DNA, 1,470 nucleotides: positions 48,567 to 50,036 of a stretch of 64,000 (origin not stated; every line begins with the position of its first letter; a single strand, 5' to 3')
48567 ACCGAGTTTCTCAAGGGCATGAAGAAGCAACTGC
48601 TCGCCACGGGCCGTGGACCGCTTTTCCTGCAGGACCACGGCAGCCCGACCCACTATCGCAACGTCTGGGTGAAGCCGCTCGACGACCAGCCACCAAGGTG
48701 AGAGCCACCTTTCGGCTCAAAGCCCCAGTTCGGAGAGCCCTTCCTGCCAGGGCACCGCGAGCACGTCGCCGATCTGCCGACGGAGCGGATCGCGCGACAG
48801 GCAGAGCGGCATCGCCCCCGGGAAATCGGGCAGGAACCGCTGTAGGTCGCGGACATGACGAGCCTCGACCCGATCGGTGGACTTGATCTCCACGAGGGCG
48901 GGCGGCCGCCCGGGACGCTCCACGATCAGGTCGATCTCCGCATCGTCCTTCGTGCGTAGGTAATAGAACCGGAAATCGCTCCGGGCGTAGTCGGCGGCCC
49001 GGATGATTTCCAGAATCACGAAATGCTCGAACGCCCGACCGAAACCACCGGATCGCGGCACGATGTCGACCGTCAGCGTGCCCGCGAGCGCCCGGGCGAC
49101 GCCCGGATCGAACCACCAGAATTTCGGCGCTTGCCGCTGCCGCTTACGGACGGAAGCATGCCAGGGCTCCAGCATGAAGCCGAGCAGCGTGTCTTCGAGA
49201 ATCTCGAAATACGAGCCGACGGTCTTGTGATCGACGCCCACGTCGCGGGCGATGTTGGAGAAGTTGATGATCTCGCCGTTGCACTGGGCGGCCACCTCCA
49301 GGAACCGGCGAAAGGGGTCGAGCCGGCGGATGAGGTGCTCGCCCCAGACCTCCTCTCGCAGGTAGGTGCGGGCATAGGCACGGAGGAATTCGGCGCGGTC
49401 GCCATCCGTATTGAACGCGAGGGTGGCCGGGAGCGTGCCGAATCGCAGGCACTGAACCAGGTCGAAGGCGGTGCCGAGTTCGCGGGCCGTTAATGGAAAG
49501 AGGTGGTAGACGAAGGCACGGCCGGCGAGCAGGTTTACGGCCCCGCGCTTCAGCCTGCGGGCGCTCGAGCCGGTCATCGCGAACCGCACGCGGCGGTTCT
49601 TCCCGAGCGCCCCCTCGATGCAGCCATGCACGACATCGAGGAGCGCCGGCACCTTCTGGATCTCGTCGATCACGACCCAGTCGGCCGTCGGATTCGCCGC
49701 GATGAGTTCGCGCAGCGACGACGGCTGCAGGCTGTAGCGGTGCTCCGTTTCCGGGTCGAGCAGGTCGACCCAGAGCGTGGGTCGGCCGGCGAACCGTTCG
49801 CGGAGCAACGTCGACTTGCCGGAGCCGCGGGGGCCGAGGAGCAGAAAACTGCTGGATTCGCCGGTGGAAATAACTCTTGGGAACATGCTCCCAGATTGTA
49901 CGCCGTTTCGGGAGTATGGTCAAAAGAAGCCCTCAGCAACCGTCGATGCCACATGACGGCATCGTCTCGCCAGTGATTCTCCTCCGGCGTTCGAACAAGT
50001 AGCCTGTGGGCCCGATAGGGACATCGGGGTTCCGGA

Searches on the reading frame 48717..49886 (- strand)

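Call 28: search_protein_families(library=pfam, proteins=[window:48717-49886:-], max_evalue=0.01)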
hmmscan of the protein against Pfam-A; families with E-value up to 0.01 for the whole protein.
window:48717-49886:- (389 aa): 5 families
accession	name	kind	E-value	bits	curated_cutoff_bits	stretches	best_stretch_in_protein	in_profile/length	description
PF13635.12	DUF4143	-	2.6e-34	118.7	28.1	1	186-336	10-159/160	Domain of unknown function (DUF4143)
PF13173.12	AAA_14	-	3.1e-21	76.2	27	1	14-137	5-128/129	AAA domain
PF13191.12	AAA_16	-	0.00026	21.9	32.6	1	6-32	19-45/167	AAA ATPase domain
PF13555.12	AAA_29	-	0.0034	17.6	27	1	10-28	21-39/61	P-loop containing region of AAA domain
PF24389.1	ORC-CDC6-like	-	0.005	16.1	27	1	13-29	34-50/571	ORC-CDC6-like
